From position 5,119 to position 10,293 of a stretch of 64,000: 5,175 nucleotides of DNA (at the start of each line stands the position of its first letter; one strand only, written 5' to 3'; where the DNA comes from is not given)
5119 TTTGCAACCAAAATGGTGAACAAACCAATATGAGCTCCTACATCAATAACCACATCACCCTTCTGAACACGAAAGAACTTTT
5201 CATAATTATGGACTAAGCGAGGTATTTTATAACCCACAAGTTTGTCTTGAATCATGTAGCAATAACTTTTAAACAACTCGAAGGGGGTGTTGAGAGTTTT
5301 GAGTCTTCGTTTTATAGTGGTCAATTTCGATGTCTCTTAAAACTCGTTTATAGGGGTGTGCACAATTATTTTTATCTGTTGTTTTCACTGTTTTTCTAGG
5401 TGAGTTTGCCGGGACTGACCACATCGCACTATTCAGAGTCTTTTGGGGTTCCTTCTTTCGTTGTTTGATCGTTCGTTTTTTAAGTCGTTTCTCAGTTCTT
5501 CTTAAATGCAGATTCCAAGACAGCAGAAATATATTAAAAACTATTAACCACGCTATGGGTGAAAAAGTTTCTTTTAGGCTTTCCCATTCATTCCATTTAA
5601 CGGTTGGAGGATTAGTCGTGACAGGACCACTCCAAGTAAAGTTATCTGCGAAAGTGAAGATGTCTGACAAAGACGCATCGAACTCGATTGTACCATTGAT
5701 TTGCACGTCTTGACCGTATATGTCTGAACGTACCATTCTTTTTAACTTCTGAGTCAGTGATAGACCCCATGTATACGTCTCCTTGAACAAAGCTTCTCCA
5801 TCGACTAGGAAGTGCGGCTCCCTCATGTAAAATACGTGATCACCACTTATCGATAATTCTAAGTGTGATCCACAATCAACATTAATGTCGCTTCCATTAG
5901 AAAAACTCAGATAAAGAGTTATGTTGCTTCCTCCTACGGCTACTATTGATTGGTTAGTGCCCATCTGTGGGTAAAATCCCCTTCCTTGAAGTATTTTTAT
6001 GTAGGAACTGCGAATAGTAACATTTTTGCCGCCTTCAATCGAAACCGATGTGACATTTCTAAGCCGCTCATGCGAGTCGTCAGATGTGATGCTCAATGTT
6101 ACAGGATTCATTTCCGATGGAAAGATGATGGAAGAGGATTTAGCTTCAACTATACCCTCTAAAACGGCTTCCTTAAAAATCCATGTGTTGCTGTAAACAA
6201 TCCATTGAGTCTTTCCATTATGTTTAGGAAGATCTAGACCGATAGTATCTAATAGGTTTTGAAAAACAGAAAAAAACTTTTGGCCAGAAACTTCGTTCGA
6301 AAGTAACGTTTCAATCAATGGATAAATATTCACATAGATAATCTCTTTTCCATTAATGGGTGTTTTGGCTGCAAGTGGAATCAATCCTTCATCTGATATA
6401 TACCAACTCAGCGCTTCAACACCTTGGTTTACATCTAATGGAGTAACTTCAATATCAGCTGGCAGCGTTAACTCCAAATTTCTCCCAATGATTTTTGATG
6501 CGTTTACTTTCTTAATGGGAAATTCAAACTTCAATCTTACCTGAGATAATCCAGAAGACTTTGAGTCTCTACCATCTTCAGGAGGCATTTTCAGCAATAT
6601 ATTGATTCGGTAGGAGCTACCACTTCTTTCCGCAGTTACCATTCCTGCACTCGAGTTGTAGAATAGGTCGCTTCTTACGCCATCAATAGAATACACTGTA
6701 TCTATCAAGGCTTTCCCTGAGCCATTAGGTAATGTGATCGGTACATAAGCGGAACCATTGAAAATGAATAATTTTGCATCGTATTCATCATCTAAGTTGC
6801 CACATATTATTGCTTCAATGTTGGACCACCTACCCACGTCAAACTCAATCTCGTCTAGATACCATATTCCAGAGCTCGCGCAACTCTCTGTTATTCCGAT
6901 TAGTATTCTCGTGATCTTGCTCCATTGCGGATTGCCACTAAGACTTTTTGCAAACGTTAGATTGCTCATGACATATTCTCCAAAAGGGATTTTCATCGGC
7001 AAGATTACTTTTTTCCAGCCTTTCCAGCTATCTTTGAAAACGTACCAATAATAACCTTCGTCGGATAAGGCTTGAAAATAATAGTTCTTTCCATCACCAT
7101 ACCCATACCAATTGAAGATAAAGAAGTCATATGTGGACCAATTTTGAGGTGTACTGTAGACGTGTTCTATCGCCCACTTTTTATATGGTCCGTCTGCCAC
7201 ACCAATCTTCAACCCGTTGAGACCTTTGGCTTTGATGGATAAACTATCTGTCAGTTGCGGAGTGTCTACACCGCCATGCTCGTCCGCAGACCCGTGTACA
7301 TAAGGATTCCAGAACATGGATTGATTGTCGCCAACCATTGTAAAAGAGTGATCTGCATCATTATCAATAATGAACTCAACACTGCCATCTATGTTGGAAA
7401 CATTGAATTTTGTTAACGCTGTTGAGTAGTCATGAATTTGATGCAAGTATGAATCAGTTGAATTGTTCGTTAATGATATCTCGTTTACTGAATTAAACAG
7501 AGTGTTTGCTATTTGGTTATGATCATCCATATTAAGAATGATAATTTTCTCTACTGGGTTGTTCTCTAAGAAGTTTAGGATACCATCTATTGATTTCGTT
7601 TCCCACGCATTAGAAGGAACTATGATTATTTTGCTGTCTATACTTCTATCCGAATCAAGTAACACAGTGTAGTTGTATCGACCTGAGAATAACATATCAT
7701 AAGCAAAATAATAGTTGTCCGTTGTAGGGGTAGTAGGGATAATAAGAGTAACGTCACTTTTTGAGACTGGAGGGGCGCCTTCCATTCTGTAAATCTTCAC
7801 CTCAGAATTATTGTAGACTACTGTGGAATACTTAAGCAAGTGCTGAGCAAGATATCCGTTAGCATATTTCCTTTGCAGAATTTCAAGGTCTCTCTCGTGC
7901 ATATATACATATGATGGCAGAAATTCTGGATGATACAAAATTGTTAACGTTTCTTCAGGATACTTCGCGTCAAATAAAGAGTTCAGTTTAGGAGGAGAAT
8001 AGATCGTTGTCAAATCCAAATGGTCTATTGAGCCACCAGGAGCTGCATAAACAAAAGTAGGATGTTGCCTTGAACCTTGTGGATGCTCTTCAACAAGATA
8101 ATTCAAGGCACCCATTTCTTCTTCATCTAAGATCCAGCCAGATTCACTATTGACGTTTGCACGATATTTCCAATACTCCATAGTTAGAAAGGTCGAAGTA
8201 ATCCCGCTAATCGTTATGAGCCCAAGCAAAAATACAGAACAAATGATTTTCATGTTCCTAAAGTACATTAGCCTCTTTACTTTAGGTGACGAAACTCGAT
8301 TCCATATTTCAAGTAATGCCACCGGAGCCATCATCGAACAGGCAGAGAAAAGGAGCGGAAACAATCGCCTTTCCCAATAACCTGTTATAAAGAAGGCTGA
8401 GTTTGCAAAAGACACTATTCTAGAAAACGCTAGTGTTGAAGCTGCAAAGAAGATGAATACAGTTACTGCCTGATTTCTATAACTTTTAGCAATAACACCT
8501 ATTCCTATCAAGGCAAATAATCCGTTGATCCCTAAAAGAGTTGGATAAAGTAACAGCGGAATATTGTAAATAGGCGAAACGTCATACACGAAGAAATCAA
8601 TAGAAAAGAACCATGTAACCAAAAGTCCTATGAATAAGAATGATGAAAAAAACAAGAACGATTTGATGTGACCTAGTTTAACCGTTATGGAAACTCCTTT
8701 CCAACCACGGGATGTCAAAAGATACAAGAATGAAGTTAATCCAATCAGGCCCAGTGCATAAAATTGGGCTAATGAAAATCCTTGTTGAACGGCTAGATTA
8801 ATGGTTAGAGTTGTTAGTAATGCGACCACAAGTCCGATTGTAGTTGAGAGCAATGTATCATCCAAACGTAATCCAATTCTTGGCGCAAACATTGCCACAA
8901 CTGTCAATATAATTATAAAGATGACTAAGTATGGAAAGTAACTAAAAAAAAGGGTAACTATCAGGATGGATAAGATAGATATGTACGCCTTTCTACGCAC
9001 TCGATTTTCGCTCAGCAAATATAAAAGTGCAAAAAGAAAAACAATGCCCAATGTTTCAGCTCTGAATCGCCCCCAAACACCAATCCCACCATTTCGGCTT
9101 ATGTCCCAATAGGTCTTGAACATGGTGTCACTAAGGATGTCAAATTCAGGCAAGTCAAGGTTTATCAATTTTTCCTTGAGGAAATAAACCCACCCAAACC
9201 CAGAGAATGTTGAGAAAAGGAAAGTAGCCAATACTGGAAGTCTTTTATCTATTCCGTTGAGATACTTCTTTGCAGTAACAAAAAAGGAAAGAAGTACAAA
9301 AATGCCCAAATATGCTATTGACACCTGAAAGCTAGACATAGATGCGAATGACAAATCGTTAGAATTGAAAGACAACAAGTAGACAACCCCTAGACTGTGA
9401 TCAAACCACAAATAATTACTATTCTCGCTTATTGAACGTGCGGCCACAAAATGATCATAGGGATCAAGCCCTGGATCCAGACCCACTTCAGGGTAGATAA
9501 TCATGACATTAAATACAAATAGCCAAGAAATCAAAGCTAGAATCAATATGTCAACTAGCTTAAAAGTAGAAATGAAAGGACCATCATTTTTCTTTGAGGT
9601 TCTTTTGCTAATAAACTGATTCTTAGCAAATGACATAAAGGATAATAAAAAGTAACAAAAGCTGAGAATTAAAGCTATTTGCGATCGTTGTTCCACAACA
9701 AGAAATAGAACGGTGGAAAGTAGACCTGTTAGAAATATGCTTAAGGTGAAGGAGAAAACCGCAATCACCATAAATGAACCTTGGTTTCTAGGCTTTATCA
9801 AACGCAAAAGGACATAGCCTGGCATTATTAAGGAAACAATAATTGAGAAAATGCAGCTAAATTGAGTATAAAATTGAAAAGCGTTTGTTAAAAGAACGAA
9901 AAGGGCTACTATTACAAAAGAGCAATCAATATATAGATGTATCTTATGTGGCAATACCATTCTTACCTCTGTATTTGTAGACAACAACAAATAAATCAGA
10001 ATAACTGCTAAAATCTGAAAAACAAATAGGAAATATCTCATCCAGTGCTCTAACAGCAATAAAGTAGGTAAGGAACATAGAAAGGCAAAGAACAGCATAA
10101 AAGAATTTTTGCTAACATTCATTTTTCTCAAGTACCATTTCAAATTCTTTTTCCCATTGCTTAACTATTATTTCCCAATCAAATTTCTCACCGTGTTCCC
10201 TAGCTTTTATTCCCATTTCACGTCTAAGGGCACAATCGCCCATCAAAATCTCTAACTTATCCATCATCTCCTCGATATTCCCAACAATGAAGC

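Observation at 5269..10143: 1624-aa giant: STT3/GT-C-like membrane core without WWDYG, fused to a sequon-rich ectodomain of about 870 aa and a C-terminal anchor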

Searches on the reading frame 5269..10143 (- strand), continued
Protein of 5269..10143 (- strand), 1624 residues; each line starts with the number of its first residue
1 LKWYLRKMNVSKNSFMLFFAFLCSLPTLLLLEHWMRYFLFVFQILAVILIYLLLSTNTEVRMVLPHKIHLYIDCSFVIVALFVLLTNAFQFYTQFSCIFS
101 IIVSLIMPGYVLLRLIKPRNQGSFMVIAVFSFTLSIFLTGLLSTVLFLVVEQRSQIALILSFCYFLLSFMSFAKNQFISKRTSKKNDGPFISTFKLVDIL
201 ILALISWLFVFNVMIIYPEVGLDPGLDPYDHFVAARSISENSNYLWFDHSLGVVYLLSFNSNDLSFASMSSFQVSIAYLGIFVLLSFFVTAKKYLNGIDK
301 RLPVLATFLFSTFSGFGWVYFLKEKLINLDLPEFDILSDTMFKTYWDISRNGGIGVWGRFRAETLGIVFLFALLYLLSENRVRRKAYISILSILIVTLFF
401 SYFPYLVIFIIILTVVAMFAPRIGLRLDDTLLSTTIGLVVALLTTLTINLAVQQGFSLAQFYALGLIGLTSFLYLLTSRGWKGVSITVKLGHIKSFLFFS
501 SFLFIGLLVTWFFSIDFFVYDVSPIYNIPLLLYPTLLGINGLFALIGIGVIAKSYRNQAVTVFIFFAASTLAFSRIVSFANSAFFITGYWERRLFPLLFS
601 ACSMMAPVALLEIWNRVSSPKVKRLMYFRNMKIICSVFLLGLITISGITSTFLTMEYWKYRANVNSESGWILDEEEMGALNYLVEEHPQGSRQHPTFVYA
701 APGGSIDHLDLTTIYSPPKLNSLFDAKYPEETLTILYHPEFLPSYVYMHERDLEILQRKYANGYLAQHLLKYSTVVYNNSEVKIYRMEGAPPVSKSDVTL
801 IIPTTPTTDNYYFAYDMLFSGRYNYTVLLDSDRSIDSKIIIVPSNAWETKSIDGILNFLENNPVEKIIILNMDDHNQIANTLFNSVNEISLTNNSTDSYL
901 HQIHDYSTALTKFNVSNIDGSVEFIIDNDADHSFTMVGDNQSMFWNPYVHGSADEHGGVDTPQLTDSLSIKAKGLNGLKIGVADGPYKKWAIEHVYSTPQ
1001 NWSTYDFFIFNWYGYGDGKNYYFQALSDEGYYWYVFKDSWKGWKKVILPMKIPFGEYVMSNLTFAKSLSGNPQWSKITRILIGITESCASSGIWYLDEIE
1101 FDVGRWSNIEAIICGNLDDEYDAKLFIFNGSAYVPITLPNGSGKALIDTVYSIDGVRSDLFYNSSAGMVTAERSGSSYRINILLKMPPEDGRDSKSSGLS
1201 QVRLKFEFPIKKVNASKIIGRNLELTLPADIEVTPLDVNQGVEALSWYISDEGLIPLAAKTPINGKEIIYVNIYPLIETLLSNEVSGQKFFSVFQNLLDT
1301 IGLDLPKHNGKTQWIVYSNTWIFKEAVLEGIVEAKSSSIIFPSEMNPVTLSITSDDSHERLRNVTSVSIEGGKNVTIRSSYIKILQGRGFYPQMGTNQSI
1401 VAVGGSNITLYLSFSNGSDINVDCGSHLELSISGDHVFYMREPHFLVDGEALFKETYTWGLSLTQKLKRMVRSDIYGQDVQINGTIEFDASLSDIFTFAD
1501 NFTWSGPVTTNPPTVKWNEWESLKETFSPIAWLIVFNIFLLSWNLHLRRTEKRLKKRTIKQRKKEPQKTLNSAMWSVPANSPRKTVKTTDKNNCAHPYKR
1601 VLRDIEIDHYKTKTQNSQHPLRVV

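Call 60: list_cluster_members(proteins=[P0017, P0167, P0170, P0020, P0021, P0025, P0116, P0162, P0090, P0054])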
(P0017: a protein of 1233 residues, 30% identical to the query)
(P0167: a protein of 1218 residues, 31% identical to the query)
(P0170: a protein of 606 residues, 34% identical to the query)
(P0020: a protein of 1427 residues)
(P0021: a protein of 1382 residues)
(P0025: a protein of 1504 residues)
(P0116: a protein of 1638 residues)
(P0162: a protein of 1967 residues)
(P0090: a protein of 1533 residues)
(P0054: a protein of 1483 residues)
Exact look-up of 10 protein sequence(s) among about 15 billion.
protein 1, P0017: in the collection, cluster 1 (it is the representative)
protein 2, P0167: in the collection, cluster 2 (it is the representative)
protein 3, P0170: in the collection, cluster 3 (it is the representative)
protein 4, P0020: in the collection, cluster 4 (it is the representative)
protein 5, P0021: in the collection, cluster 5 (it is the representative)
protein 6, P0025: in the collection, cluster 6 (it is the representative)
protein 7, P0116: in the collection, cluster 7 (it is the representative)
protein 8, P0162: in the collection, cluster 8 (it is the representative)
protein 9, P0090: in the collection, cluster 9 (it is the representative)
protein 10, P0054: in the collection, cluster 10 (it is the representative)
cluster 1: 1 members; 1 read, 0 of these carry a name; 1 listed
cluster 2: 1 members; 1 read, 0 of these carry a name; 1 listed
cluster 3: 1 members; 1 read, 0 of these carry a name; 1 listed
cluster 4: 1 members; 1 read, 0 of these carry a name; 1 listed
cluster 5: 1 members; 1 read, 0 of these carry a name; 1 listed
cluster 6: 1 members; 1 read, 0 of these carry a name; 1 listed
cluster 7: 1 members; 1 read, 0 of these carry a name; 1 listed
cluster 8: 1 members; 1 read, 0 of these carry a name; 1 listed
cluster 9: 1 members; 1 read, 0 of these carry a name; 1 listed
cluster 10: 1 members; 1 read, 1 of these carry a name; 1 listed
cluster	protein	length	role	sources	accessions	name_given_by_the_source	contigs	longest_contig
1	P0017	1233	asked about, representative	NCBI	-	-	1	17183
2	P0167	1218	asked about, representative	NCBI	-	-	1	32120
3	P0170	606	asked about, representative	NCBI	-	-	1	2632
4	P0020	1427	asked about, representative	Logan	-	-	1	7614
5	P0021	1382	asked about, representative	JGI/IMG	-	-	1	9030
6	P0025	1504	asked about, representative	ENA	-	-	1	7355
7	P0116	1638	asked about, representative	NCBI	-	-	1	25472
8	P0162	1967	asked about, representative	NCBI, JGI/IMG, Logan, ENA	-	-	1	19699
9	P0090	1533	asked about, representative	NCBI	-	-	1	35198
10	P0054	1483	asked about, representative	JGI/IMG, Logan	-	hypothetical protein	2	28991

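Call 73: find_related_loci(query=A6, collection=genome_contigs, flank=10000)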
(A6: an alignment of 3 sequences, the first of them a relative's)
Query A6 (1490 aa) in genome_contigs; peptide patterns used: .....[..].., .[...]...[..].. (x = any residue, [..] = any of these).
211 stretches matched a pattern; 9 encode a relative of the query (tblastn E <= 1e-3); 9 distinct loci.
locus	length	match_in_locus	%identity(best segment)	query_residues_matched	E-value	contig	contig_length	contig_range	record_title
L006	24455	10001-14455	49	15-1486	0e+0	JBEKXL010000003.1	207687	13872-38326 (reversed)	MAG: Candidatus Bathyarchaeia archaeon isolate SPRUCE 650 SPRUCE_650_3, whole genome shotgun sequence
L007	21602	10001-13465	39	14-1462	2e-161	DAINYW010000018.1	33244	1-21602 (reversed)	MAG TPA_asm: Nitrosopumilaceae archaeon isolate CTOTU4096 NODE_274_length_33244_cov_14.429269, whole genome shotgun sequ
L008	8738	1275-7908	34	7-1468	5e-129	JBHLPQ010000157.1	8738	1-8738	MAG: Promethearchaeota archaeon isolate H2S.126 H2S.126@8975, whole genome shotgun sequence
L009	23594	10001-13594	33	28-1472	2e-123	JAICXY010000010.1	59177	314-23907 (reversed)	MAG: Candidatus Nitrosocosmicus sp. isolate LS_FP_2_bin.144 k141_3955458_length_59177_cov_24.2846, whole genome shotgun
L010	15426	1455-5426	33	31-1486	5e-121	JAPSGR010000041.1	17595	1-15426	MAG: Candidatus Nitrosocosmicus sp. isolate RS_bin.003 NODE_110_length_17595_cov_2.640199, whole genome shotgun sequence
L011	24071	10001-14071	31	26-1460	4e-99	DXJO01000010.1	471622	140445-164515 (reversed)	MAG TPA_asm: Candidatus Thorarchaeota archaeon isolate MAG_9 k127_45482, whole genome shotgun sequence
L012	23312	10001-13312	32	8-1470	6e-108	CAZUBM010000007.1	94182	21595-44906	MAG TPA_asm: uncultured Nitrososphaerota archaeon isolate binchicken_co349_52 genome assembly, contig: NODE_17_length_94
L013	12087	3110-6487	37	14-1464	7e-161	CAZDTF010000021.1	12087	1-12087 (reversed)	MAG TPA_asm: uncultured Nitrosopumilaceae archaeon isolate SRP273308_co1_237 genome assembly, contig: NODE_6813_length_1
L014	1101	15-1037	41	137-472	1e-73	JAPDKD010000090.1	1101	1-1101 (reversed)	MAG: archaeon isolate S6B1_HD70 c_000000027031, whole genome shotgun sequence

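Call 76: search_protein_families(library=pfam, alignment_id=A7, max_evalue=0.00001)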
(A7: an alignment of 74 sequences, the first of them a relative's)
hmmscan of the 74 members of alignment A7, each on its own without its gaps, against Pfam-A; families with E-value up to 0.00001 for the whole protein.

A. member 1, L006:203-1402:+ (399 aa): 1 family
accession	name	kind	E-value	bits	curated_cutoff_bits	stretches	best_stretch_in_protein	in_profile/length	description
PF02350.25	Epimerase_2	-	3.6e-114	381.7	30.6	1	67-395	8-347/347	UDP-N-acetylglucosamine 2-epimerase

B. families by the number of members that match (of 74 scanned): 57 families (the first 25 are shown)
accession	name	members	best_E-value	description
PF00534.26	Glycos_transf_1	22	1.1e-44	Glycosyl transferases group 1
PF13692.12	Glyco_trans_1_4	22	2.5e-39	Glycosyl transferases group 1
PF13439.12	Glyco_transf_4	12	6.2e-29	Glycosyltransferase Family 4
PF13524.12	Glyco_trans_1_2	12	2.4e-09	Glycosyl transferase-like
PF13579.12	Glyco_trans_4_4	10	2.2e-22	Glycosyl transferase 4-like domain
PF20706.3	GT4-conflict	7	1.6e-22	Family 4 Glycosyltransferase in conflict systems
PF16363.11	GDP_Man_Dehyd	6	3.5e-129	GDP-mannose 4,6 dehydratase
PF01370.27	Epimerase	6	1.1e-67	NAD dependent epimerase/dehydratase family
PF04321.23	RmlD_sub_bind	5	5.5e-17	RmlD substrate binding domain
PF00535.33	Glycos_transf_2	4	1.7e-41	Glycosyl transferase family 2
PF01073.25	3Beta_HSD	4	6.3e-20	3-beta hydroxysteroid dehydrogenase/isomerase family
PF08241.18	Methyltransf_11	4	1.5e-17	Methyltransferase domain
PF02719.21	Polysacc_synt_2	4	6e-15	Polysaccharide biosynthesis protein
PF13847.12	Methyltransf_31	4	2.1e-13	Methyltransferase domain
PF13649.12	Methyltransf_25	4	3.2e-13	Methyltransferase domain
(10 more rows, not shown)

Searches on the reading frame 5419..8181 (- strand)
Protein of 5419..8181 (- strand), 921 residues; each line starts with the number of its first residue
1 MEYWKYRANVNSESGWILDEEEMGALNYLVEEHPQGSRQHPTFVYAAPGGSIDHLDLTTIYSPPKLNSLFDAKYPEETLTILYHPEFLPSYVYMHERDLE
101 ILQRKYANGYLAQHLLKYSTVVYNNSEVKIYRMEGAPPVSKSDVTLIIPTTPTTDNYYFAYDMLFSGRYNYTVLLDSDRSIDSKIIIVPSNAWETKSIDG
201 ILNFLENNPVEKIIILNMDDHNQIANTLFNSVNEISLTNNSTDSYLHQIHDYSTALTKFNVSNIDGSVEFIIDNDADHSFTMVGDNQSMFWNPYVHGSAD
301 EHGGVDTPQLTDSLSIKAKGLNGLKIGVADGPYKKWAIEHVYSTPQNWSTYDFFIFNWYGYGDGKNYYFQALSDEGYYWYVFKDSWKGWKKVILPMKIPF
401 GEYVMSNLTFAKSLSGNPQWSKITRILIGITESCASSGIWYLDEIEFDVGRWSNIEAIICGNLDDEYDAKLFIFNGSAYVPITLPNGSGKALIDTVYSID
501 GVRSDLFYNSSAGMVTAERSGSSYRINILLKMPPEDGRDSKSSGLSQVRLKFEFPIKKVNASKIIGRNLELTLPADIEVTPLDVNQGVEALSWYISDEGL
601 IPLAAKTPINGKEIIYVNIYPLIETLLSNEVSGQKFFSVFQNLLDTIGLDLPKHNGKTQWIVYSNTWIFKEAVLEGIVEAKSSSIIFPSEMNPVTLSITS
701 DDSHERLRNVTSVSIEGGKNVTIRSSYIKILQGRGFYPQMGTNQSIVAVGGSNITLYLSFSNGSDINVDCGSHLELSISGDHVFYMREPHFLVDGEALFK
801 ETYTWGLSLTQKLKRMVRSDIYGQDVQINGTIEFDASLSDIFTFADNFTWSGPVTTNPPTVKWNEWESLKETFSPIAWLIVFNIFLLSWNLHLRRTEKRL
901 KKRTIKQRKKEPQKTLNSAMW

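Call 61: predict_structure(alignment_id=A3)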
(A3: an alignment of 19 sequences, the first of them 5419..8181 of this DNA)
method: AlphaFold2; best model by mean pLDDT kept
length: 921 residues; sequences in the alignment: 19
mean_pLDDT: 80.7   pTM: 0.68
mean pLDDT of the five models: 80.7, 73.2, 73.0, 68.3, 68.1
residues with pLDDT >= 90: 283; 70-90: 460; 50-70: 121; < 50: 57
segments of 3 or more residues with pLDDT < 50: 1-15, 34-38, 194-197, 278-286, 297-302, 906-921
pLDDT, mean of each block of 10 residues (from residue 1): 38 55 82 53 78 67 68 92 78 88 89 90 89 89 90 85 93 88 88 51 71 87 72 81 74 65 76 66 49 59 69 70 79 74 88 88 86 93 87 87 84 93 90 68 84 89 78 90 84 87 81 89 88 73 75 86 92 90 88 92 90 90 86 84 91 72 74 97 90 89 85 87 97 94 95 87 82 92 94 96 79 75 88 94 90 81 54 69 86 76 51 40 34
secondary structure, 60 per line:
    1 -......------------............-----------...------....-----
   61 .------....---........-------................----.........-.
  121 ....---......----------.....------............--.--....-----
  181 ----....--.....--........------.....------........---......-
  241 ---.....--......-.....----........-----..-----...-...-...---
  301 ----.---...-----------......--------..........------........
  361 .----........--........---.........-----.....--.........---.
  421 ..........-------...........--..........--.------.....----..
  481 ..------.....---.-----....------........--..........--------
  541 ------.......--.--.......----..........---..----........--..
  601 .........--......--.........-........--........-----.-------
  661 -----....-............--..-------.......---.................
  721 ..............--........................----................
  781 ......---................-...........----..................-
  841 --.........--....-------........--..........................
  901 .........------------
elements in order (helices of 4 or more, strands of 3 or more residues): H2-7 H20-31 E43-45 H52-55 H68-71 H75-82 E90-95 H96-105 H110-118 E120-124 E128-133 E144-148 H155-166 E172-175 E185-188 H191-195 H198-205 E212-216 H223-228 E234-239 E244-248 E251-256 E258-262 E267-274 E291-293 E309-311 E323-328 E337-346 E353-361 E366-373 E376-383 E387-395 E401-405 E408-416 E423-430 E438-448 E451-460 E470-474 E479-482 E489-493 E513-520 E523-532 E547-553 E559-565 E570-579 E589-596 E599-609 E612-617 H620-628 H630-637 H640-647 E666-669 E671-682 E694-700 E704-734 E737-760 E765-786 E790-805 H807-817 E822-839 E843-851 E854-857 H865-872 H875-909

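Call 63: fold_search(model_id=the predicted structure, library=pdb)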
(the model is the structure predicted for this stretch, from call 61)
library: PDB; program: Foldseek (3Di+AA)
matches with E <= 10: 1296; with E <= 0.001: 28
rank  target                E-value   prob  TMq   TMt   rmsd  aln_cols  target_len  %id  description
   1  1v0a                  6.8e-06  1.00  0.14  0.67   4.0       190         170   16  Family 11 Carbohydrate-Binding Module of cellulosomal cellulase Lic26A-Cel5E of Clostridium thermocellum (released 2005-01-12)
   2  6r3m_A                8.8e-06  1.00  0.14  0.67   5.5       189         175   14  Family 11 Carbohydrate-Binding Module from Clostridium thermocellum in complex with beta-1,3-1,4-mixed-linked tetrasac (released 2020-02-05)
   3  6r31_A                1.9e-05  1.00  0.13  0.64   3.8       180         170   17  Family 11 Carbohydrate-Binding Module from Clostridium thermocellum in complex with beta-1,3-1,4-mixed-linked tetrasac (released 2020-02-05)
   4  4bq5_A                9.8e-05  1.00  0.15  0.18   4.4       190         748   12  Structural analysis of an exo-beta-agarase (released 2013-08-14)
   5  2lro_MODEL_1_A        1.0e-04  1.00  0.13  0.62   3.6       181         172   16  Solution structure, dynamics and binding studies of CtCBM11 (released 2013-02-06)
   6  4bq3_A                1.3e-04  1.00  0.14  0.18   4.6       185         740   11  Structural analysis of an exo-beta-agarase (released 2013-08-14)
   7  4bq5_B                1.5e-04  1.00  0.14  0.17   5.0       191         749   10  Structural analysis of an exo-beta-agarase (released 2013-08-14)
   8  4bq3_D                1.7e-04  1.00  0.14  0.17   7.5       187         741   11  Structural analysis of an exo-beta-agarase (released 2013-08-14)
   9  4bq2_D                2.0e-04  1.00  0.15  0.19   5.1       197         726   11  Structural analysis of an exo-beta-agarase (released 2013-08-14)
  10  4bq3_B                2.2e-04  1.00  0.13  0.16   4.8       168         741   12  Structural analysis of an exo-beta-agarase (released 2013-08-14)
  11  4bq3_C                2.4e-04  1.00  0.14  0.17   4.8       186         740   12  Structural analysis of an exo-beta-agarase (released 2013-08-14)
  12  4bq4_A                2.5e-04  1.00  0.14  0.17   4.5       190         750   12  Structural analysis of an exo-beta-agarase (released 2013-08-14)
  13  4bq2_C                3.5e-04  1.00  0.14  0.18   4.5       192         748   11  Structural analysis of an exo-beta-agarase (released 2013-08-14)
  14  4bq2_A                3.6e-04  1.00  0.14  0.17   7.3       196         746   11  Structural analysis of an exo-beta-agarase (released 2013-08-14)
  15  4bq2_B                4.5e-04  1.00  0.14  0.18   4.4       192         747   11  Structural analysis of an exo-beta-agarase (released 2013-08-14)
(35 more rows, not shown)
